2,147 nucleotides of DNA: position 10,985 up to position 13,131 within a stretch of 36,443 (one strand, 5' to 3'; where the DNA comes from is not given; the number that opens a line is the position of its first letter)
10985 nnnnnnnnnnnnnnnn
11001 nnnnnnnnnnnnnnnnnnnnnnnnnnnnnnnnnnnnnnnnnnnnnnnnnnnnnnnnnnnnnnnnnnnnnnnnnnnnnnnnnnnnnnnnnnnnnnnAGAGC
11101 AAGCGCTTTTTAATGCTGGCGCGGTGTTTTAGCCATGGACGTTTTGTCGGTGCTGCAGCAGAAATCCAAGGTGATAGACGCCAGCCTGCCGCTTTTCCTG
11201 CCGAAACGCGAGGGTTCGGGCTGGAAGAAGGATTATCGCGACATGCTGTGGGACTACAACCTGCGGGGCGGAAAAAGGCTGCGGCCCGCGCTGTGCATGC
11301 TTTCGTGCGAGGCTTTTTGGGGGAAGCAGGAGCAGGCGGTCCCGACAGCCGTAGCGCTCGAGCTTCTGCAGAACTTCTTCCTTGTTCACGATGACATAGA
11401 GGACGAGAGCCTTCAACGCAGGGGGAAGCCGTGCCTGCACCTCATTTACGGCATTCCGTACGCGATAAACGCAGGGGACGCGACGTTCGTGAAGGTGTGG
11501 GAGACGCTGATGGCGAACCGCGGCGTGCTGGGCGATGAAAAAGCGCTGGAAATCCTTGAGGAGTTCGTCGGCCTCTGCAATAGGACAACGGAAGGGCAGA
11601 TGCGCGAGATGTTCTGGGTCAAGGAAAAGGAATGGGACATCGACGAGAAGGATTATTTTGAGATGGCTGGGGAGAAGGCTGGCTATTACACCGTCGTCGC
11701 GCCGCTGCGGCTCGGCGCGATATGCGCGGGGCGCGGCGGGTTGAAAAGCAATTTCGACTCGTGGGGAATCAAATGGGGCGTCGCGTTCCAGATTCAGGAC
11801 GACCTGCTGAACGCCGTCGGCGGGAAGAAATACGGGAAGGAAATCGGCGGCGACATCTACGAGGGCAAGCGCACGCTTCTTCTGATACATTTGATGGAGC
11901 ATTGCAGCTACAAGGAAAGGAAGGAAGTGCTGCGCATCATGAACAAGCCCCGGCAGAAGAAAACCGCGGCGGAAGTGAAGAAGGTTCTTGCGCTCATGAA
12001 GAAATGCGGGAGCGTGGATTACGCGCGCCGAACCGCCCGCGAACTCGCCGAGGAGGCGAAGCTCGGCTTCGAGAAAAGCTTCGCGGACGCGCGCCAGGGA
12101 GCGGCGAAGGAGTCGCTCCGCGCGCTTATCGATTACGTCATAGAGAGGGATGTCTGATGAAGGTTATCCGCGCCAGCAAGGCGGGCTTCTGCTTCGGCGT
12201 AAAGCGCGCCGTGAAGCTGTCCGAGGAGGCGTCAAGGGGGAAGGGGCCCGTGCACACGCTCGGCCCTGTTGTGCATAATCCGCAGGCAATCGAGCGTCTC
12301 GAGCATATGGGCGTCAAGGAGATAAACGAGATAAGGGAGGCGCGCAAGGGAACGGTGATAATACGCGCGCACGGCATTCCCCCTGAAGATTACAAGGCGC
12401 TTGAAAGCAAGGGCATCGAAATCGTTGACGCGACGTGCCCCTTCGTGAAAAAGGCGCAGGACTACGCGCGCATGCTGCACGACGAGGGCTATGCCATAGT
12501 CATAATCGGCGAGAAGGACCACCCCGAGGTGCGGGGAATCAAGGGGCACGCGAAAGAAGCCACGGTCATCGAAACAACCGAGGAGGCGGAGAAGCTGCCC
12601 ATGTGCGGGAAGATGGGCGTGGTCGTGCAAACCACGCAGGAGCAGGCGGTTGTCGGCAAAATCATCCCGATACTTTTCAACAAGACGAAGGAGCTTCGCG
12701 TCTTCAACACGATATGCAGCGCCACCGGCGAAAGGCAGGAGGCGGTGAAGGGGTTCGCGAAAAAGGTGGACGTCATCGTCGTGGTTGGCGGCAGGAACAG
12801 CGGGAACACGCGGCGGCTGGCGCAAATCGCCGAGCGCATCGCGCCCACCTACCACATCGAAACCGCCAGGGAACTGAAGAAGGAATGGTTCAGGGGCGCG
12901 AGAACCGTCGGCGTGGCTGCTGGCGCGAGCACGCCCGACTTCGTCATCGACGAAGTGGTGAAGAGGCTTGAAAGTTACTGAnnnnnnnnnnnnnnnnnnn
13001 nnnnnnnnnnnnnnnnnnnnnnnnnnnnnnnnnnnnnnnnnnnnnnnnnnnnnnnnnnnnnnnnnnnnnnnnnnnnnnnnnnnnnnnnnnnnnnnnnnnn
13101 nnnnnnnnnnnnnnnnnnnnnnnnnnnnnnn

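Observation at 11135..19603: Complete bacterial-type MEP/DOXP isoprenoid pathway plus GGPP synthase in one 8.5-kb island of an archaeal chromosome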

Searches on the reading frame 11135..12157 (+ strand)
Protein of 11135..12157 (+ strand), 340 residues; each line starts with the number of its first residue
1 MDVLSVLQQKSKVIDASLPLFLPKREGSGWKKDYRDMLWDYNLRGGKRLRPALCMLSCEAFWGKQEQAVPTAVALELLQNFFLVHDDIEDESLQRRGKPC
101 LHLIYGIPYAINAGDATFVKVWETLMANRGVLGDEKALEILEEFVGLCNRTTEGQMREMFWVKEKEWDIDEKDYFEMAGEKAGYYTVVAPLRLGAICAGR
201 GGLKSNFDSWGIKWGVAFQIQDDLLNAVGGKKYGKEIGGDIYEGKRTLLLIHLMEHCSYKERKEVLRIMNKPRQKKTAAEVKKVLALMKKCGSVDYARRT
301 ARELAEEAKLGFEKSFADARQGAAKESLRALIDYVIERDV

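Call 3: search_protein_families(library=pfam, proteins=[window:11135-12157:+])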
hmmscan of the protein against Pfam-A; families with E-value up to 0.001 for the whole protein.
window:11135-12157:+ (340 aa): 1 family
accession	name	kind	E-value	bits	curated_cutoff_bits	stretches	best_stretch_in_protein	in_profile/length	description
PF00348.22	polyprenyl_synt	-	2.3e-60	204.3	27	1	39-287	8-250/251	Polyprenyl synthetase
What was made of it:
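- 11135..12157 (+): idsA: archaeal-type short-chain (C15-C20) trans-prenyl diphosphate synthase, 340 aa. PF00348 scores 204 bits (call 3).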

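Call 4: search_protein_families(library=ncbifam, proteins=[window:11135-12157:+])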
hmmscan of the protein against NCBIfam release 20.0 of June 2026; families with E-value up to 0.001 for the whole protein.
window:11135-12157:+ (340 aa): 16 families
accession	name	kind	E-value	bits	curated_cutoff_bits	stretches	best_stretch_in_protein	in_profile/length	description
NF040698.1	IdsA_Meth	equivalog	2.6e-64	217.5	468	1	1-339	1-327/328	short chain isoprenyl diphosphate synthase IdsA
NF041003.1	GGPP_syn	equivalog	1.1e-53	182.5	500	1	44-338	38-324/326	geranylgeranyl diphosphate synthase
NF041169.1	f2_encap_cargo4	exception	7.7e-53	179.9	450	1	43-339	47-333/334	family 2 encapsulin nanocompartment cargo protein polyprenyl transferase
NF040789.2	gerfarn_diphsyn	equivalog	1e-38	133.4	560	1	45-339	45-344/345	geranylfarnesyl diphosphate synthase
NF045485.1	FPPsyn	subfamily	1.4e-32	113.1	275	1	43-267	34-261/288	farnesyl diphosphate synthase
NF008140.0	PRK10888.1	equivalog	2e-31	109.5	412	1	45-310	43-297/323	octaprenyl diphosphate synthase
NF045549.1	GGPPsyn_IdsB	equivalog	6.1e-29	101.1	475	1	44-310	63-323/346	geranylgeranyl diphosphate synthase IdsB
NF042416.1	GFPPS_Mycobact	equivalog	7e-27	94.3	600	2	181-318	192-331/350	bifunctional (2E,6E)-farnesyl/geranyl diphosphate synthase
NF045685.1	GGPPSynCrtE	equivalog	1.2e-25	90.2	460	1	6-262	6-261/293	geranylgeranyl diphosphate synthase CrtE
TIGR02748.1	GerC3_HepT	equivalog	2.8e-25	89.1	456.55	1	45-338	42-317/319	heptaprenyl diphosphate synthase component II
NF042417.1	NPPPS_Mycobact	equivalog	4e-24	85.3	600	1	44-338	54-333/335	nonaprenyl/(2E,6E)-farnesyl/geranylgeranyl diphosphat synthase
NF007877.0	PRK10581.1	equivalog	4.2e-22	78.7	321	1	42-256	40-258/299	(2E,6E)-farnesyl diphosphate synthase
TIGR02749.1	prenyl_cyano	equivalog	2.9e-21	75.8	383.2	1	45-338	43-320/322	solanesyl diphosphate synthase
NF045628.1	HxpDPsynlarge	equivalog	6.9e-21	74.5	500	1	45-314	34-289/311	hexaprenyl-diphosphate synthase large subunit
NF040627.1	GFPS_Meth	equivalog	9.1e-16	58.1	600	1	37-229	31-212/285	geranylfarnesyl diphosphate synthase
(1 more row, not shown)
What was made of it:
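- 11135..12157 (+): The best NCBIfam hits are IdsA_Meth (217 bits, cut-off 468) and GGPP_syn (182 bits, cut-off 500), both below cut-off (call 4).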

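Call 27: find_homologous_proteins(query=window:11135-12154:+, max_evalue=1e-20)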
Query window:11135-12154:+ (340 aa): 5211 proteins with E <= 1e-20 among 8000 candidates; the best 120 are listed.
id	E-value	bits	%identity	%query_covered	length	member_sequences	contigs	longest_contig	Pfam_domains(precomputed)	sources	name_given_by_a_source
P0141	6.8e-228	773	100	100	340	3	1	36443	PF00348.23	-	-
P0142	8.5e-198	674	85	100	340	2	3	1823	PF00348.23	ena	-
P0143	2.1e-108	381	55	99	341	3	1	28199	PF00348.23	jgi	jgi:geranylgeranyl diphosphate synthase type II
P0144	5.0e-108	379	52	100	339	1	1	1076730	PF00348.23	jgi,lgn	jgi:geranylgeranyl diphosphate synthase type II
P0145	5.7e-105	369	53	99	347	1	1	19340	PF00348.23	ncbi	-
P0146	2.6e-104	367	51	99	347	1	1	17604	PF00348.23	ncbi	-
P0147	7.0e-103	362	51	100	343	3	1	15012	PF00348.23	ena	-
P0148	6.6e-102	359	50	100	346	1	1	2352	PF00348.23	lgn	-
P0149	1.6e-101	358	50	100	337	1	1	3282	PF00348.23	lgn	-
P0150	2.1e-101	358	50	99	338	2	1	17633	PF00348.23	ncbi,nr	ncbi:MAG: polyprenyl synthetase family protein [Candidatus Diapherotrites archaeon]|nr:polyprenyl sy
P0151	4.7e-101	356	48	100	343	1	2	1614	PF00348.23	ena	-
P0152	6.2e-101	356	50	100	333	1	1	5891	PF00348.23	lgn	-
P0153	2.1e-100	354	50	99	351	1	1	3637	PF00348.23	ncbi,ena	-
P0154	2.2e-100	354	49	98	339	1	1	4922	PF00348.23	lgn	-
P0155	5.5e-100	353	50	100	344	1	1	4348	PF00348.23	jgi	jgi:geranylgeranyl diphosphate synthase type II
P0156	6.5e-100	353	49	100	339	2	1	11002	PF00348.23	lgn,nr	nr:polyprenyl synthetase family protein [Candidatus Njordarchaeum guaymaensis]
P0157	5.2e-99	350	48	99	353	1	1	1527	PF00348.23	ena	-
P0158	5.7e-99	350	48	100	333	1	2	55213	PF00348.23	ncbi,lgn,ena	-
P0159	8.3e-99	349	47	100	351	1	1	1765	PF00348.23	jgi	jgi:geranylgeranyl diphosphate synthase type II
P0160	2.1e-98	348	50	99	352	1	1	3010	PF00348.23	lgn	-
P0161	4.4e-98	347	48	99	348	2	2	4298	PF00348.23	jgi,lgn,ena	-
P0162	5.2e-98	346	48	100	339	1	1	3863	PF00348.23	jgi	jgi:geranylgeranyl diphosphate synthase type II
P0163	5.4e-98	346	48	100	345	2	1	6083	PF00348.23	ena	-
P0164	8.9e-98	346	49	99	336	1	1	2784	PF00348.23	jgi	jgi:geranylgeranyl diphosphate synthase type II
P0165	1.0e-97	345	48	100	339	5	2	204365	PF00348.23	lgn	-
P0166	1.1e-97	345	48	99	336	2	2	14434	PF00348.23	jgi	jgi:geranylgeranyl diphosphate synthase type II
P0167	1.7e-97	345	50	100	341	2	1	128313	PF00348.23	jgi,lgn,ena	-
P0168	2.1e-97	344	48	100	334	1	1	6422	PF00348.23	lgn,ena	-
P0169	2.7e-97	344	49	99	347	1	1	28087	PF00348.23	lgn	-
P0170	3.1e-97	344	49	98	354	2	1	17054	PF00348.23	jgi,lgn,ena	-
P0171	3.4e-97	344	48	99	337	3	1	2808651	PF00348.23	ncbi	ncbi:MAG: polyprenyl synthetase family protein [Promethearchaeati archaeon SRVP18_Atabeyarchaeia-1]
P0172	3.5e-97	344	49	100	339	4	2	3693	PF00348.23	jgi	jgi:geranylgeranyl diphosphate synthase type II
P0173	4.0e-97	343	49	99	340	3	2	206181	PF00348.23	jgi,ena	-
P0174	4.5e-97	343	48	99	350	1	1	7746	PF00348.23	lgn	-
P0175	5.8e-97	343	49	100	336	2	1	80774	PF00348.23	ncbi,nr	ncbi:polyprenyl synthetase family protein [archaeon]|nr:polyprenyl synthetase family protein [archae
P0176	8.9e-97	342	48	99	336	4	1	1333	PF00348.23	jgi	jgi:geranylgeranyl diphosphate synthase type II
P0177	9.9e-97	342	48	99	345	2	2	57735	PF00348.23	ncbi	ncbi:MAG: polyprenyl synthetase family protein [Candidatus Micrarchaeota archaeon]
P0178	1.1e-96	342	47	99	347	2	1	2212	PF00348.23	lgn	-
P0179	1.4e-96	342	47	100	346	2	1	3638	PF00348.23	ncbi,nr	ncbi:polyprenyl synthetase family protein [Candidatus Micrarchaeota archaeon]|nr:polyprenyl syntheta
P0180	1.7e-96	341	49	99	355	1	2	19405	PF00348.23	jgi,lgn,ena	-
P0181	4.1e-96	340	48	100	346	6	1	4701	PF00348.23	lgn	-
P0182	4.2e-96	340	48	100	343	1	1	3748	PF00348.23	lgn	-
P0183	5.8e-96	340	48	100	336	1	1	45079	PF00348.23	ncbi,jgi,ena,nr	ncbi:MAG: polyprenyl synthetase family protein [Candidatus Diapherotrites archaeon]|nr:polyprenyl sy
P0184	7.6e-96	339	50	99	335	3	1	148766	PF00348.23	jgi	jgi:geranylgeranyl diphosphate synthase type II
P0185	1.0e-95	339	47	100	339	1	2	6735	PF00348.23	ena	-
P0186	1.1e-95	339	49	99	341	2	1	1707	PF00348.23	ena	-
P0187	2.2e-95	338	47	100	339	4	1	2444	PF00348.23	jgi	-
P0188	2.5e-95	338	48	99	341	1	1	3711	PF00348.23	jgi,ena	-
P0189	4.2e-95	337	50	99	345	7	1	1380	PF00348.23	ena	-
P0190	6.3e-95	336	46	100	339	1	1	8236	PF00348.23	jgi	jgi:geranylgeranyl diphosphate synthase type II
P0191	6.6e-95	336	50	99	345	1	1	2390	PF00348.23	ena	-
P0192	6.9e-95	336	47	99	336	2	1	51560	PF00348.23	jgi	jgi:geranylgeranyl diphosphate synthase type II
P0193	1.9e-94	335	47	99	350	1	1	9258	PF00348.23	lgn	-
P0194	3.5e-94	334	49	99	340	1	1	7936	PF00348.23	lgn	-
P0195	5.6e-94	333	50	99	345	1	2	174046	PF00348.23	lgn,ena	-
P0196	8.6e-94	332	48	99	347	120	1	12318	PF00348.23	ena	-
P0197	1.1e-93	332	46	99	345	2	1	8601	PF00348.23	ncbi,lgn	-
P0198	1.5e-93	332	47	99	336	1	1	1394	PF00348.23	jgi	jgi:geranylgeranyl diphosphate synthase type II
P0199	1.5e-93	332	47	97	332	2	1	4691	PF00348.23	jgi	jgi:geranylgeranyl diphosphate synthase type II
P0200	5.1e-93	330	49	99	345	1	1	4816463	PF00348.23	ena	-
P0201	5.1e-93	330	46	100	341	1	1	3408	PF00348.23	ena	-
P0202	9.2e-93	329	48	100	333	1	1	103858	PF00348.23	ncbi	ncbi:polyprenyl synthetase family protein [archaeon]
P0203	9.2e-93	329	48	98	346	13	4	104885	PF00348.23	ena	-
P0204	1.5e-92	328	46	98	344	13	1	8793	PF00348.23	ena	-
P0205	1.5e-92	328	47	99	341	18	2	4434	PF00348.23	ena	-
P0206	1.9e-92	328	46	100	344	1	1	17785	PF00348.23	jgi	jgi:geranylgeranyl diphosphate synthase type II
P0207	2.0e-92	328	46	100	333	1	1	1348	PF00348.23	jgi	-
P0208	2.6e-92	328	48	99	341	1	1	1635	PF00348.23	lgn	-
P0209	3.0e-92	327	48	100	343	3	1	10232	PF00348.23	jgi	jgi:geranylgeranyl diphosphate synthase type II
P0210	3.8e-92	327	50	99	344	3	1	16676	PF00348.23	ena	-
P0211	4.1e-92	327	47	100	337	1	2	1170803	PF00348.23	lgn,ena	-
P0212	4.7e-92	327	50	100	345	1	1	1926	PF00348.23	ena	-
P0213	5.3e-92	327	48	98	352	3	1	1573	PF00348.23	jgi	jgi:geranylgeranyl diphosphate synthase type II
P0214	5.3e-92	327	47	100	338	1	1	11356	PF00348.23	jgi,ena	-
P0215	6.2e-92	326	45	99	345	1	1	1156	PF00348.23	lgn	-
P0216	7.7e-92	326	51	88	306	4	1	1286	PF00348.23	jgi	jgi:geranylgeranyl diphosphate synthase type II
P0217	1.2e-91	326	49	99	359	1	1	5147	PF00348.23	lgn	-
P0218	1.7e-91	325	46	99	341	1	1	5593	PF00348.23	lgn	-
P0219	2.4e-91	324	47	100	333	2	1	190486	PF00348.23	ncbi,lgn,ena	-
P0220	2.7e-91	324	53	82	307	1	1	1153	PF00348.23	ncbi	ncbi:MAG: polyprenyl synthetase family protein, partial [Nitrososphaerales archaeon]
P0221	2.7e-91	324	49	90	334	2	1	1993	PF00348.23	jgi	jgi:geranylgeranyl diphosphate synthase type II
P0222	3.8e-91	324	49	97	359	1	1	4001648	PF00348.23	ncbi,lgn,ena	-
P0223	3.9e-91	324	47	100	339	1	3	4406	PF00348.23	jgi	jgi:geranylgeranyl diphosphate synthase type II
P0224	4.3e-91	324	49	99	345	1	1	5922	PF00348.23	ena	-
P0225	6.4e-91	323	45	100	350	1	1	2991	PF00348.23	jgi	-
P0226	7.4e-91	323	47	99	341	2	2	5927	PF00348.23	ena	-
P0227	8.4e-91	323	48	100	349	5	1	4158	PF00348.23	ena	-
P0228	1.0e-90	322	48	98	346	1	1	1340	PF00348.23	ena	-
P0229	1.6e-90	322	49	99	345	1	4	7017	PF00348.23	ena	-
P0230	1.6e-90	322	48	99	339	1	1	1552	PF00348.23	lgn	-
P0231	2.1e-90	321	46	99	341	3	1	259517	PF00348.23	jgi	-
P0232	2.2e-90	321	49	100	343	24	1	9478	PF00348.23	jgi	-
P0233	2.4e-90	321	46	99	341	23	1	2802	PF00348.23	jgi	jgi:geranylgeranyl diphosphate synthase type II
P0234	2.4e-90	321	44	99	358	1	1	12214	PF00348.23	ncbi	-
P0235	2.4e-90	321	48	100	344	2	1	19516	PF00348.23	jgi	-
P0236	2.7e-90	321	46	100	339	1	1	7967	PF00348.23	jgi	-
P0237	3.2e-90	321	48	99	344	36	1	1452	PF00348.23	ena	-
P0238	3.2e-90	321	46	100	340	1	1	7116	PF00348.23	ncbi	ncbi:MAG: polyprenyl synthetase family protein [Candidatus Aenigmatarchaeota archaeon]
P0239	3.6e-90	321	47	99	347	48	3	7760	PF00348.23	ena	-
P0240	3.7e-90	321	48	99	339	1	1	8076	PF00348.23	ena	-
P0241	3.8e-90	321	46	99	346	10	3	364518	PF00348.23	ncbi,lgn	ncbi:MAG: polyprenyl synthetase family protein [Nitrososphaerales archaeon]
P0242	4.0e-90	320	48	99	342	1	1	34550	PF00348.23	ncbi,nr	ncbi:MAG: polyprenyl synthetase family protein [candidate division Zixibacteria bacterium]|nr:polypr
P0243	5.1e-90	320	48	99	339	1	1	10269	PF00348.23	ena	-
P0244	5.7e-90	320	49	98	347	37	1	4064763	PF00348.23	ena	-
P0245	6.6e-90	320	46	100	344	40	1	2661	PF00348.23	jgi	-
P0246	7.1e-90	320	46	99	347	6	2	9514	PF00348.23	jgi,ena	-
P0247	7.8e-90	319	50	96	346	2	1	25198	PF00348.23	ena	-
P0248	2.6e-89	318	47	99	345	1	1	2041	PF00348.23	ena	-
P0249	4.2e-89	317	47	100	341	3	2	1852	PF00348.23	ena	-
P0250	4.5e-89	317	47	100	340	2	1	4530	PF00348.23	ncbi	-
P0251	5.1e-89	317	47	99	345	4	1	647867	PF00348.23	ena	-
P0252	6.3e-89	317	47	99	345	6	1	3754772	PF00348.23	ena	-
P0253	6.6e-89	316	49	99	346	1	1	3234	PF00348.23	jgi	jgi:geranylgeranyl diphosphate synthase, type II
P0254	7.0e-89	316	48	99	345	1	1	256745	PF00348.23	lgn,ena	-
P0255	1.1e-88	316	48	100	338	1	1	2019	PF00348.23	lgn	-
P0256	1.2e-88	316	47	99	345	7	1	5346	PF00348.23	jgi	-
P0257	1.3e-88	315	48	99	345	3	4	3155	PF00348.23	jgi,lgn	jgi:geranylgeranyl diphosphate synthase type II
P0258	1.4e-88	315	45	100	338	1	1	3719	PF00348.23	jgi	-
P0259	1.4e-88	315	47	99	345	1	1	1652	PF00348.23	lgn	-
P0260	1.5e-88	315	46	99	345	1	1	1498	PF00348.23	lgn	-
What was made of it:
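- Its nearest homologues are archaeal (call 27).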

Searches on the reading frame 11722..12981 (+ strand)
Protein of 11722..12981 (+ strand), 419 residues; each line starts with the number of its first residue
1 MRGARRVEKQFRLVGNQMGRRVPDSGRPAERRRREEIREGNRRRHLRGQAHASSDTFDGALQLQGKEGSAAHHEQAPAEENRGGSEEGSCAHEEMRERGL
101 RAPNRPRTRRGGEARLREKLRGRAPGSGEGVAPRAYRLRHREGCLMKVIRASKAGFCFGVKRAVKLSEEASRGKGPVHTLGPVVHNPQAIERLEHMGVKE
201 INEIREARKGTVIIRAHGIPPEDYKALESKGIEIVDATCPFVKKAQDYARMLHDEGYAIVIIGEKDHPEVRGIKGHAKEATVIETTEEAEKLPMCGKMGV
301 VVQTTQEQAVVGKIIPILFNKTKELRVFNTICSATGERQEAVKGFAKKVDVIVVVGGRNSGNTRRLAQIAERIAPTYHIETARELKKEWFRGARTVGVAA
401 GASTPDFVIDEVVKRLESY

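Call 3: search_protein_families(library=pfam, proteins=[window:11722-12981:+])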
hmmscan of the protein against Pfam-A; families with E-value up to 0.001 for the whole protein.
window:11722-12981:+ (419 aa): 1 family
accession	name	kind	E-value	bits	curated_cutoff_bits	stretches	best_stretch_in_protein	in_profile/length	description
PF02401.23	LYTB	-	4e-96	321.8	24.5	1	148-417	1-267/267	LytB protein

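Call 4: search_protein_families(library=ncbifam, proteins=[window:11722-12981:+])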
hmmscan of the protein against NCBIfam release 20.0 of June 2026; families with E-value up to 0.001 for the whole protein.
window:11722-12981:+ (419 aa): 8 families
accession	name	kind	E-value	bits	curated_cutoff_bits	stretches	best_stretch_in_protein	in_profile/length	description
NF000907.0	PRK00087.1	equivalog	1.8e-102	343.7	624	1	146-417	1-276/671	bifunctional 4-hydroxy-3-methylbut-2-enyl diphosphate reductase/30S ribosomal protein S1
NF002187.0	PRK01045.1-1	equivalog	6.1e-92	307.7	276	1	146-418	1-277/282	4-hydroxy-3-methylbut-2-enyl diphosphate reductase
NF009024.0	PRK12360.1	equivalog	6.6e-91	304.5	387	1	146-417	1-279/281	4-hydroxy-3-methylbut-2-enyl diphosphate reductase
TIGR00216.1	ispH_lytB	equivalog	5.6e-90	301.3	187.85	1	147-417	1-280/282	4-hydroxy-3-methylbut-2-enyl diphosphate reductase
NF002190.0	PRK01045.1-4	subfamily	2.1e-59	201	389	1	146-417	7-290/321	4-hydroxy-3-methylbut-2-enyl diphosphate reductase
NF002188.0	PRK01045.1-2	equivalog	3.4e-56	190.6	420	1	146-418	1-283/315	4-hydroxy-3-methylbut-2-enyl diphosphate reductase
NF002189.0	PRK01045.1-3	equivalog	2.6e-53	181.1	444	1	146-418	14-295/326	4-hydroxy-3-methylbut-2-enyl diphosphate reductase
NF009911.0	PRK13371.1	equivalog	7e-45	153.7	440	2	147-292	56-210/405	4-hydroxy-3-methylbut-2-enyl diphosphate reductase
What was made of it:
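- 12157..12981 (+): ispH (HMBPP reductase), 274 aa. Its start overlaps the idsA stop (TGATG). TIGR00216 scores 301 bits (cut-off 188) and NF002187 scores 308 bits (cut-off 276) (calls 3, 4).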

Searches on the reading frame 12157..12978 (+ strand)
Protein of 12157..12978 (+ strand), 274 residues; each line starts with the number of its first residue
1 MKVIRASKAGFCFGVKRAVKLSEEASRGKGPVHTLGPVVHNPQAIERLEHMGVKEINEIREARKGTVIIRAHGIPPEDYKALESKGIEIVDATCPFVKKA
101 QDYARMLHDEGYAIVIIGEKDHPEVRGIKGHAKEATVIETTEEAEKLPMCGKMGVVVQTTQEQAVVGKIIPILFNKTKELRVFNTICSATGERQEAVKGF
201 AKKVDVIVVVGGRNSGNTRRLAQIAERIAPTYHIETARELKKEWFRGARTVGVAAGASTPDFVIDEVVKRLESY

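Call 57: search_solved_structures(query=window:12157-12978:+, max_evalue=1e-30, show_alignments=1)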
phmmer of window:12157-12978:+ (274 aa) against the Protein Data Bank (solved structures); distinct sequences matched with E-value up to 1e-30: 11.
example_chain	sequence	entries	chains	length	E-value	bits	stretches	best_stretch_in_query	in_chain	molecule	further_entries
3dnf_A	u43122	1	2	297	1.3e-82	280.1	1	3-272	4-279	4-hydroxy-3-methylbut-2-enyl diphosphate reductase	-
4h4c_A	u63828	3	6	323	4.3e-41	144.1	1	1-272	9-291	4-hydroxy-3-methylbut-2-enyl diphosphate reductase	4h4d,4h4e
3urk_A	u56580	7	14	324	4.4e-41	144.1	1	1-272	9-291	4-hydroxy-3-methylbut-2-enyl diphosphate reductase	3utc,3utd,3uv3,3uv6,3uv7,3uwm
3ke8_A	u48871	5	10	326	4.5e-41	144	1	1-272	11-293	4-hydroxy-3-methylbut-2-enyl diphosphate reductase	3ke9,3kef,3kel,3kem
4eb3_A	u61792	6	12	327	4.5e-41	144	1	1-272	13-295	4-hydroxy-3-methylbut-2-enyl diphosphate reductase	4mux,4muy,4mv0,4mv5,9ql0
3f7t_A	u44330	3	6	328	4.6e-41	144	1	1-272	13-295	4-hydroxy-3-methylbut-2-enyl diphosphate reductase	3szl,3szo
3zgl_A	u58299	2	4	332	4.8e-41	143.9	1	1-272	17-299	4-HYDROXY-3-METHYLBUT-2-ENYL DIPHOSPHATE REDUCTASE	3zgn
3t0f_A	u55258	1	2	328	1.2e-40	142.6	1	1-272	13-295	4-hydroxy-3-methylbut-2-enyl diphosphate reductase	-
3szu_A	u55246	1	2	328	1.2e-40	142.6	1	1-272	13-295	4-hydroxy-3-methylbut-2-enyl diphosphate reductase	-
3t0g_A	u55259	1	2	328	2.8e-40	141.4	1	1-272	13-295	4-hydroxy-3-methylbut-2-enyl diphosphate reductase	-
4n7b_A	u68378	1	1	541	2.2e-33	118.8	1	8-267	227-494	LytB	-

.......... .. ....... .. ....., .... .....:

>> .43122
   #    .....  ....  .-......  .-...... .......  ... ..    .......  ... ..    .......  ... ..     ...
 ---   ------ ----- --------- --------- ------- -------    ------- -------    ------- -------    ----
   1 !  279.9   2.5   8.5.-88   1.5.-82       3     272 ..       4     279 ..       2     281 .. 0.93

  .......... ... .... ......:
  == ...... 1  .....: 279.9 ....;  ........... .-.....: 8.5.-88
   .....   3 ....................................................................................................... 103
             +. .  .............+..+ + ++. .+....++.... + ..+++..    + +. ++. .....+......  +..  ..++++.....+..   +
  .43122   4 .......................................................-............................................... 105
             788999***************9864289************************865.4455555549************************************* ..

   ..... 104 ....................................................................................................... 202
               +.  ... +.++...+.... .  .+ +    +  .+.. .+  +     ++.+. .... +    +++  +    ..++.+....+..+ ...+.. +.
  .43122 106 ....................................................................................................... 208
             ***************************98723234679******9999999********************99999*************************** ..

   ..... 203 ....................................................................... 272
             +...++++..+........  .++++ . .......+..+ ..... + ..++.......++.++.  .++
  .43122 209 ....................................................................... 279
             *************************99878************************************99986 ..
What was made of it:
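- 12157..12981 (+): The alignment keeps FCFGV, HNP, ATCP, HPEV, NTIC, SGNT and AGASTP (call 57).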
